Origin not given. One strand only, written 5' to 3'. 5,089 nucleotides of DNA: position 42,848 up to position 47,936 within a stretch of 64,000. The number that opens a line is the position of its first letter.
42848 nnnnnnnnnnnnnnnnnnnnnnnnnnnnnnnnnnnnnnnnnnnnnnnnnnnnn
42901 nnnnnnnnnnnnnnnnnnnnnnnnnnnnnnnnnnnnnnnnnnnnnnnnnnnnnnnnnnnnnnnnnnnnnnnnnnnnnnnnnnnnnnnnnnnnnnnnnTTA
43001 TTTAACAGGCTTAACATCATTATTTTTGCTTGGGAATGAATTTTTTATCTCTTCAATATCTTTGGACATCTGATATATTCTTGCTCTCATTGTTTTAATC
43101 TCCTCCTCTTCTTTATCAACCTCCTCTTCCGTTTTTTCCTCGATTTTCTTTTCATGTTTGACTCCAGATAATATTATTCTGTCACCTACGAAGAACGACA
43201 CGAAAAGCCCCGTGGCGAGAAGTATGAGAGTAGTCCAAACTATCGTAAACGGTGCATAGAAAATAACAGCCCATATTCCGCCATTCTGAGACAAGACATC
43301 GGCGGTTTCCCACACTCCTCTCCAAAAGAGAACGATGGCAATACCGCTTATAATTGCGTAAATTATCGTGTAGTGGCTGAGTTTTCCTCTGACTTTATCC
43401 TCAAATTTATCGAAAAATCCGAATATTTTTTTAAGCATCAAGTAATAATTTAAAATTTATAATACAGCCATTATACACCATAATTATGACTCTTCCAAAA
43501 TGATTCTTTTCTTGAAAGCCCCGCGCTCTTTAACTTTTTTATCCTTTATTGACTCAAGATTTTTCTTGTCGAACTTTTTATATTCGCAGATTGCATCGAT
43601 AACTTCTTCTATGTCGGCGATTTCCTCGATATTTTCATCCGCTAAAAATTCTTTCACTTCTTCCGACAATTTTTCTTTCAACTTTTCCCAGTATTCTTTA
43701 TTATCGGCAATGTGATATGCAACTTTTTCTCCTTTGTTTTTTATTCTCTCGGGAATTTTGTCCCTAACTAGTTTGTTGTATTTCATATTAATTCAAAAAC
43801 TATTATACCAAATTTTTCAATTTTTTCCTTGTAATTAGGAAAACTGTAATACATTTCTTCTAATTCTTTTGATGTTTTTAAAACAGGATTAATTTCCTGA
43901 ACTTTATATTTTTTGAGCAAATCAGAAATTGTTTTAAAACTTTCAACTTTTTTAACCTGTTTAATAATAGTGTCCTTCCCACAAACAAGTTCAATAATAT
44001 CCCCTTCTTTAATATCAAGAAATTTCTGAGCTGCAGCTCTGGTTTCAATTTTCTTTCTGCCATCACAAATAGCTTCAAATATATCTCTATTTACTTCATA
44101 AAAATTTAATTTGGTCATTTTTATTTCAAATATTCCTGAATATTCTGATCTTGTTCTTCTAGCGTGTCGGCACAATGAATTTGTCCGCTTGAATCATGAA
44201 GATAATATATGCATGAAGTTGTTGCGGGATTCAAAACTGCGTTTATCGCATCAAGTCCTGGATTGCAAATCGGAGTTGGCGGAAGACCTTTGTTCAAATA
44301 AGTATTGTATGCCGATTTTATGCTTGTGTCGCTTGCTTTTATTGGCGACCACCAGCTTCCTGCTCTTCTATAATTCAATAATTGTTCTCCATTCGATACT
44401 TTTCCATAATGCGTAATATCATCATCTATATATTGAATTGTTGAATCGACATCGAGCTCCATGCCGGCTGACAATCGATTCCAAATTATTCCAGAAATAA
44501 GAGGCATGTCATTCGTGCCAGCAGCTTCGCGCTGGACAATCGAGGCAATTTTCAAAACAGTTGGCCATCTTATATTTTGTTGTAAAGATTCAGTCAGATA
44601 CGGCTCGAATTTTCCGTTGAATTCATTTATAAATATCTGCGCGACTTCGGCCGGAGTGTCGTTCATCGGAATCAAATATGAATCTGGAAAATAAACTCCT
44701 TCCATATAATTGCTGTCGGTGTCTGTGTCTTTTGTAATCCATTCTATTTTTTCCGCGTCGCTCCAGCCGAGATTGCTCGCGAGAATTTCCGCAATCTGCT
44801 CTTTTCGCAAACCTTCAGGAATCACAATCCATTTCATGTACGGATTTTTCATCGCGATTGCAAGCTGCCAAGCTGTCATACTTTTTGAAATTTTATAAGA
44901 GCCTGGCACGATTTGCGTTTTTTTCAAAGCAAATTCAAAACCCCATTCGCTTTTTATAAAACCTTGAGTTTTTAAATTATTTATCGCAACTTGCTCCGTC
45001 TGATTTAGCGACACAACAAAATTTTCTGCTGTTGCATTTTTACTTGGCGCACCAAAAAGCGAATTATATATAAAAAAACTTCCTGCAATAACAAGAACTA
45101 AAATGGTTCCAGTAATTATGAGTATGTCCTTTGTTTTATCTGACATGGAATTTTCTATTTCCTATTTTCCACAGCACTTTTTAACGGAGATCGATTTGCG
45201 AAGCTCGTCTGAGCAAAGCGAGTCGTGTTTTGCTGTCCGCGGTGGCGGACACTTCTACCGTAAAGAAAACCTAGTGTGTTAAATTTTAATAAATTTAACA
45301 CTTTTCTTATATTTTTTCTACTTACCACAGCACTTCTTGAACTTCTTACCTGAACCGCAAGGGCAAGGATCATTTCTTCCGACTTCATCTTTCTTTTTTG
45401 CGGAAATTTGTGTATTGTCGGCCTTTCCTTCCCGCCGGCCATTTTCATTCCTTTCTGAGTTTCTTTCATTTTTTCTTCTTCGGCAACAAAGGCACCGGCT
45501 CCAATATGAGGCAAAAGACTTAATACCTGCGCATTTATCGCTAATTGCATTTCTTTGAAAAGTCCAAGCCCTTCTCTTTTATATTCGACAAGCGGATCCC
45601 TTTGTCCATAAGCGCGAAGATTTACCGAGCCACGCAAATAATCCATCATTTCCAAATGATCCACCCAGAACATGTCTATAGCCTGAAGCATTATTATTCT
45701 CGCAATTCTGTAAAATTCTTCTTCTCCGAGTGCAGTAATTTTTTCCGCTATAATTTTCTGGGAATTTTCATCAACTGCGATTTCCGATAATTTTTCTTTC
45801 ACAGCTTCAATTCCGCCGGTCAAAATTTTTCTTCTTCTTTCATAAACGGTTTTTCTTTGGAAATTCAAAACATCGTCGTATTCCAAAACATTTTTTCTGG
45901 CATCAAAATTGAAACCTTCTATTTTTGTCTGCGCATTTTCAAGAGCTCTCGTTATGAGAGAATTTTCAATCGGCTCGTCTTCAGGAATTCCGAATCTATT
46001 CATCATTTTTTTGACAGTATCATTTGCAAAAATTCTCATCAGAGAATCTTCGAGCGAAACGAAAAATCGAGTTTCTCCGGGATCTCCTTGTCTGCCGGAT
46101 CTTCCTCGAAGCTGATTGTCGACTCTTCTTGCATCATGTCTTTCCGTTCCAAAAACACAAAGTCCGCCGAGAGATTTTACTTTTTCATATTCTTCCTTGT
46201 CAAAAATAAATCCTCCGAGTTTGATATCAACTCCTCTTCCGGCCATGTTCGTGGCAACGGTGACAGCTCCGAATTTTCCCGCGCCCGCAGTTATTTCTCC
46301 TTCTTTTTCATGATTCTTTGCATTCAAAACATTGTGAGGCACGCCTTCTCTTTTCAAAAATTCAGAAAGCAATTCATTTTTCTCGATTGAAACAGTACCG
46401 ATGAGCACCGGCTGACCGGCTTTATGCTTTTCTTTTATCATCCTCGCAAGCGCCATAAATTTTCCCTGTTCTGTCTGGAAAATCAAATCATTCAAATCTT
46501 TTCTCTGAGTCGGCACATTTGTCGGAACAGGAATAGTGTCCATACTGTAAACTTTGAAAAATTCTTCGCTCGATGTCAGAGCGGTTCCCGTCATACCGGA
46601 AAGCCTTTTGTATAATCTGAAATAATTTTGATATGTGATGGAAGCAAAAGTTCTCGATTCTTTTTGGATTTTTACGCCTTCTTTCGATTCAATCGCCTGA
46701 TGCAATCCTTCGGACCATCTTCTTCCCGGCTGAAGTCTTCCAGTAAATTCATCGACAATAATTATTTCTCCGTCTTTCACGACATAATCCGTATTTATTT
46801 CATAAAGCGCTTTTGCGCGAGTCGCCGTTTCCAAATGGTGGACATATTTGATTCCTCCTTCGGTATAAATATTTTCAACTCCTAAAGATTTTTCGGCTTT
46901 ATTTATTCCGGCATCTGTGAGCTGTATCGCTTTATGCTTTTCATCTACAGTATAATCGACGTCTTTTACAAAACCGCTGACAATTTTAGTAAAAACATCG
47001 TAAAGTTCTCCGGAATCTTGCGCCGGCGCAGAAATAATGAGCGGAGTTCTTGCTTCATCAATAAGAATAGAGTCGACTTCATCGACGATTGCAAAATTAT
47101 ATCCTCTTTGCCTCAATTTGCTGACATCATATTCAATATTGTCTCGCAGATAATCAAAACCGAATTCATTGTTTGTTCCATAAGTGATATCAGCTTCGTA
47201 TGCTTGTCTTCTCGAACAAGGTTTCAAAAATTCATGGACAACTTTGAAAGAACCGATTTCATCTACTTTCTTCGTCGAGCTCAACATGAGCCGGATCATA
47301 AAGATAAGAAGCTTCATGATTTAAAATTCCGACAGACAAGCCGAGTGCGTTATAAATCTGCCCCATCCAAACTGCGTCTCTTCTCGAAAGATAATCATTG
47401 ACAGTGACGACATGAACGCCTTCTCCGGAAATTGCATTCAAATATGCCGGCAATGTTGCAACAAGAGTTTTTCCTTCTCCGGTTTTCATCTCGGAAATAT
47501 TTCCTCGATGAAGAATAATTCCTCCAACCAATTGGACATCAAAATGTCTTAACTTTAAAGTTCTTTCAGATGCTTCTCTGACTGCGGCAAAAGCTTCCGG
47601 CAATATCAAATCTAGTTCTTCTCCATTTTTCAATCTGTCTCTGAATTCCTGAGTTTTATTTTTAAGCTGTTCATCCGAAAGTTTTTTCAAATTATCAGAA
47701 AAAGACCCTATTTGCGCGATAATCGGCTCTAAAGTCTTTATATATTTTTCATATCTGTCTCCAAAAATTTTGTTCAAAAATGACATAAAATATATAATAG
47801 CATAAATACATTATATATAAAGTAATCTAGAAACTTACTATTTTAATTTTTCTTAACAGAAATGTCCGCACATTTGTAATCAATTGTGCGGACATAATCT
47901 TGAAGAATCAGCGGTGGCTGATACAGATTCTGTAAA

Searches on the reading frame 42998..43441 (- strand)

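Call 19: search_protein_families(library=pfam, proteins=[window:42998-43441:-], max_evalue=0.001)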
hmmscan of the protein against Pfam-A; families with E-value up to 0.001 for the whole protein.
window:42998-43441:- (147 aa): 1 family
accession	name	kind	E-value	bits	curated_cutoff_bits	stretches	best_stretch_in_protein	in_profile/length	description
PF15993.10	Fuseless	-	0.00012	22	25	1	25-71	80-123/298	Fuseless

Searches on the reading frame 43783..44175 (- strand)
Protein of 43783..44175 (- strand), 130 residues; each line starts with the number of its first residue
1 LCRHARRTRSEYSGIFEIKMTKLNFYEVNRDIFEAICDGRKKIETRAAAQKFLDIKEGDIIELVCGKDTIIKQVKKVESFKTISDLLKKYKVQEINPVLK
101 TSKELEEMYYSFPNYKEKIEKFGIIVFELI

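Call 19: search_protein_families(library=pfam, proteins=[window:43783-44175:-], max_evalue=0.001)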
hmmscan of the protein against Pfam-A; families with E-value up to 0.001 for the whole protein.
window:43783-44175:- (130 aa): 1 family
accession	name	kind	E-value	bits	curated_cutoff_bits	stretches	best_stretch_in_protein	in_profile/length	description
PF04266.20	ASCH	-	1.3e-06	29.5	21.2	1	30-129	5-101/103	ASCH domain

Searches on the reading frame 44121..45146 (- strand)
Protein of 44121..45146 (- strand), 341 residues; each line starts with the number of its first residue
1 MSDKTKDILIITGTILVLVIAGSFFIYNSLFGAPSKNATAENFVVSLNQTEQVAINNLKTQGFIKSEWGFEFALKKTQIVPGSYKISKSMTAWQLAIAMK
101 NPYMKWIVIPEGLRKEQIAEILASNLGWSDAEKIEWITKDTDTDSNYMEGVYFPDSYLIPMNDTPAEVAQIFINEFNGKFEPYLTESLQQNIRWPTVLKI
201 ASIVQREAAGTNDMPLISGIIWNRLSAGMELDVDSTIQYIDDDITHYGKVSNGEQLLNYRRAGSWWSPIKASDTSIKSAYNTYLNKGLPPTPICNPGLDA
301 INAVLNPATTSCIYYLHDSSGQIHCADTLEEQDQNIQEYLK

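Call 19: search_protein_families(library=pfam, proteins=[window:44121-45146:-], max_evalue=0.001)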
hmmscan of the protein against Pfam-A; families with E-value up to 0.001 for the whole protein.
window:44121-45146:- (341 aa): 1 family
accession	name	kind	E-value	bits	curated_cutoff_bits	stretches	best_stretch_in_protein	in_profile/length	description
PF02618.21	YceG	-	5.5e-65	220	32.4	1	47-337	5-274/275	YceG-like family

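Call 55: find_encoding_contigs(protein=window:44121-45146:-, flank=10000, max_places=10)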
Protein window:44121-45146:- (341 aa): no gene with exactly this product is on record in the collection.

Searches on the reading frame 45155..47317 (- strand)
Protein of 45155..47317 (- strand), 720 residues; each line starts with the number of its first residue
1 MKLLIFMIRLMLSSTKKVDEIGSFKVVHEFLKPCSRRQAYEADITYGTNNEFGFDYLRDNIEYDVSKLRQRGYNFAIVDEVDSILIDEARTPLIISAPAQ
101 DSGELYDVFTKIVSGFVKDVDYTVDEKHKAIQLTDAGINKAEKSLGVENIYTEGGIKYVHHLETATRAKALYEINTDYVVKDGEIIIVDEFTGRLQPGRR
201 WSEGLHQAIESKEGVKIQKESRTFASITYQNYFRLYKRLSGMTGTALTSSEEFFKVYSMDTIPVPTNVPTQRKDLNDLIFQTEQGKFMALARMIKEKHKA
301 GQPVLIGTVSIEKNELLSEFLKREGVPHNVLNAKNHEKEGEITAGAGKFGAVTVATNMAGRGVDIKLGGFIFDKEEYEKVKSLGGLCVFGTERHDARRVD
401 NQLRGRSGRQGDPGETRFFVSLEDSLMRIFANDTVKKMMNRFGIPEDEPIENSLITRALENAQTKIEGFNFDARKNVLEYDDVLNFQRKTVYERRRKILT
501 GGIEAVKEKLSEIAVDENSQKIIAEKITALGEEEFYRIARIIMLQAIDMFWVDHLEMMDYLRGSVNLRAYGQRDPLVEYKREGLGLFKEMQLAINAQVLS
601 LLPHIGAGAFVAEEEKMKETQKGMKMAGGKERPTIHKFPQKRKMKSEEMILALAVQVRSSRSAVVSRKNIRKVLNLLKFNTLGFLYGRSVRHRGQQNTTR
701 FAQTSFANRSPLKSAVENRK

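Call 19: search_protein_families(library=pfam, proteins=[window:45155-47317:-], max_evalue=0.001)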
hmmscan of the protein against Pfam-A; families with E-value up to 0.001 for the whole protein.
window:45155-47317:- (720 aa): 5 families
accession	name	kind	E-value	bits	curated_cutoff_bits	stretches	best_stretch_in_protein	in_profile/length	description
PF21090.3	P-loop_SecA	-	7.3e-78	261.3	27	1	269-447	1-205/205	SecA P-loop domain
PF07517.20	SecA_DEAD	-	5e-56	190.5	24.6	1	25-253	150-289/290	SecA DEAD-like domain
PF07516.18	SecA_SW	-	4.8e-47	161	26.7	2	516-604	112-198/200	SecA Wing and Scaffold domain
PF01043.26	SecA_PP_bind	-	2.6e-38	131.4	23.5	1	103-210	3-110/110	SecA preprotein cross-linking domain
PF00271.37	Helicase_C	-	0.00074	20.2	23.5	0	286-410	2-109/110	Helicase conserved C-terminal domain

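Call 44: find_related_loci(query=window:45155-47317:-, collection=metagenome_contigs, flank=3000)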
Query window:45155-47317:- (720 aa) in metagenome_contigs; peptide patterns used: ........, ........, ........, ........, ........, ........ (x = any residue, [..] = any of these).
600 stretches matched a pattern (row limit reached: there are more); 598 encode a relative of the query (tblastn E <= 1e-3); the best 80 are kept; 80 distinct loci.
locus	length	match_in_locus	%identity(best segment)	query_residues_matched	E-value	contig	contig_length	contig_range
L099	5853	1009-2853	71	16-629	0e+0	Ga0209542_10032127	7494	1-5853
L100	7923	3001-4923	67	17-628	0e+0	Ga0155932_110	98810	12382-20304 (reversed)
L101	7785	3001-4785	68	13-605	0e+0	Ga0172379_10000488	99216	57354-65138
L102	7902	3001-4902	64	13-619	0e+0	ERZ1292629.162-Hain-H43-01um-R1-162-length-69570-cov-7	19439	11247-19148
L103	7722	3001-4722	69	19-598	0e+0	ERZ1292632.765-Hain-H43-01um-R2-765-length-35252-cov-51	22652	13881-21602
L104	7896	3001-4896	63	19-649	0e+0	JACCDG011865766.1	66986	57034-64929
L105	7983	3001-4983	55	14-618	0e+0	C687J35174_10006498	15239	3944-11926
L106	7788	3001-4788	66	19-598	0e+0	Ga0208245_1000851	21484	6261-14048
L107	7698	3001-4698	61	22-590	0e+0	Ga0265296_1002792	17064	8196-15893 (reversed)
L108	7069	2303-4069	54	16-602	0e+0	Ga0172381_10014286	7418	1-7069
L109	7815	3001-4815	55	31-602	0e+0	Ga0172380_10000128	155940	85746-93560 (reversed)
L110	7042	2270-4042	54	31-607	0e+0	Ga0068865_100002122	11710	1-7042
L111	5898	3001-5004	51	19-612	0e+0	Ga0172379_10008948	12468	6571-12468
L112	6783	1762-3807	49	29-637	0e+0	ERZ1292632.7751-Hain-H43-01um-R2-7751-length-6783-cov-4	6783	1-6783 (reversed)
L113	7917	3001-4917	50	17-602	0e+0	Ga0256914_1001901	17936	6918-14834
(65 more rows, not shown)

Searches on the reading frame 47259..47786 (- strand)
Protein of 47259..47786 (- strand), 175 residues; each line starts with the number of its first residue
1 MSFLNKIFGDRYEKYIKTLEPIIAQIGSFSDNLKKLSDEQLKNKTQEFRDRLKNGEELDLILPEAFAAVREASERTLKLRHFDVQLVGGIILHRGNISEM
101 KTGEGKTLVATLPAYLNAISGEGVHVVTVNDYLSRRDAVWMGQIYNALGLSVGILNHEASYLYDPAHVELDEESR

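Call 19: search_protein_families(library=pfam, proteins=[window:47259-47786:-], max_evalue=0.001)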
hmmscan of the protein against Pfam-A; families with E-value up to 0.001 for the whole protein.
window:47259-47786:- (175 aa): 1 family
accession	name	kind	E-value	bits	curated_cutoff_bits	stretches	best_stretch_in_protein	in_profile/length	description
PF07517.20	SecA_DEAD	-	6.8e-63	213.1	24.6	1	5-159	2-156/290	SecA DEAD-like domain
